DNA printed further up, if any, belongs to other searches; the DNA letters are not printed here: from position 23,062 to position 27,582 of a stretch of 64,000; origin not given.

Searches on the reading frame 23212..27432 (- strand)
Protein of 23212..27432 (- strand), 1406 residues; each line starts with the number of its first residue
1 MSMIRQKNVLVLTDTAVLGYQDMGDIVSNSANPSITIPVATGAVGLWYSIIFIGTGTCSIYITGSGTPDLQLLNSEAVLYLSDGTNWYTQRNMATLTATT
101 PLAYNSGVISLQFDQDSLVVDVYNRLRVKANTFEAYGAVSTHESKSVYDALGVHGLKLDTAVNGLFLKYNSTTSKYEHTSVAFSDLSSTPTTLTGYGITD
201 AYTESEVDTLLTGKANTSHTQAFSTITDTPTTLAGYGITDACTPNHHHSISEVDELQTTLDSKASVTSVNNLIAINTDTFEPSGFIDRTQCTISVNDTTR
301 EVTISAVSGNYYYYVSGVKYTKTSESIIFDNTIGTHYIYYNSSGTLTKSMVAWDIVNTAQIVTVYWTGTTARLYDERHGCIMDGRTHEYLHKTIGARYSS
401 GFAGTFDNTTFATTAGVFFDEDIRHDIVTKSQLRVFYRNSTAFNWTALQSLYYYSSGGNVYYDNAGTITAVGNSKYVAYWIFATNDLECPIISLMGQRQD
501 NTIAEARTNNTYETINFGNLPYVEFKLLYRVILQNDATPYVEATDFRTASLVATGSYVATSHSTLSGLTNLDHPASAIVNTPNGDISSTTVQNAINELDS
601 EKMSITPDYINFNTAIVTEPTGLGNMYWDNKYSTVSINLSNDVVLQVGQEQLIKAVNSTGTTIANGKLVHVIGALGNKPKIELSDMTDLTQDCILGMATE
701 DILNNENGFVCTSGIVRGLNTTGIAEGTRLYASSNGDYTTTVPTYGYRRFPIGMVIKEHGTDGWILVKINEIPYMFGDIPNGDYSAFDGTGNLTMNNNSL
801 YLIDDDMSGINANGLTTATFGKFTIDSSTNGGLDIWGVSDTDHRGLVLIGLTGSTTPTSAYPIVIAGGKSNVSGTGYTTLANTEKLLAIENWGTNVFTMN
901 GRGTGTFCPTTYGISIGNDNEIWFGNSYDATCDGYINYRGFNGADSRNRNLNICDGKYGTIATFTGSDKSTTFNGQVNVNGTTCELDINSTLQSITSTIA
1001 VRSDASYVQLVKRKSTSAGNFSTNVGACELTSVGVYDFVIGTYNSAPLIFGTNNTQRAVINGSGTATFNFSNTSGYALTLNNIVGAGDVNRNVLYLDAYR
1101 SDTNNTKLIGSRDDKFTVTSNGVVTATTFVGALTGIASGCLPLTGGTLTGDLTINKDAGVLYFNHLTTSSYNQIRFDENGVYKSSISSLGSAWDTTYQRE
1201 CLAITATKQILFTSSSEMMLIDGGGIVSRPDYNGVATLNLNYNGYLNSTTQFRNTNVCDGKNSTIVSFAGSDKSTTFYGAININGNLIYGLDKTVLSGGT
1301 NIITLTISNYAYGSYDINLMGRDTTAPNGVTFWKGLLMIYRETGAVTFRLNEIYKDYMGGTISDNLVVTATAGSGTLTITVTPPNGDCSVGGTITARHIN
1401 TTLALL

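Call 7: search_protein_families(library=pfam, proteins=[window:23212-27432:-], max_evalue=0.01)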
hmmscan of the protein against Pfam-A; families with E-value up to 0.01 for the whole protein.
window:23212-27432:- (1406 aa): 3 families
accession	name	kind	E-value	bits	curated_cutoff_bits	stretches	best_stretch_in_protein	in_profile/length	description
PF12789.12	PTR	-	4.8e-05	23.8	27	1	245-267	6-28/60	Phage tail repeat like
PF12015.13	Bud3_N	-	0.001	19.2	25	1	1157-1233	62-137/182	Bud3, N-terminal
PF06536.16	Av_adeno_fibre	-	0.004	17.4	22.7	0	95-132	2-38/56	Avian adenovirus fibre, N-terminal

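Call 48: search_protein_families(library=phrogs, proteins=[window:23212-27432:-], max_evalue=0.001)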
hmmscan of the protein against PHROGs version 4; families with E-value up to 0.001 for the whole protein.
window:23212-27432:- (1406 aa): 0 families
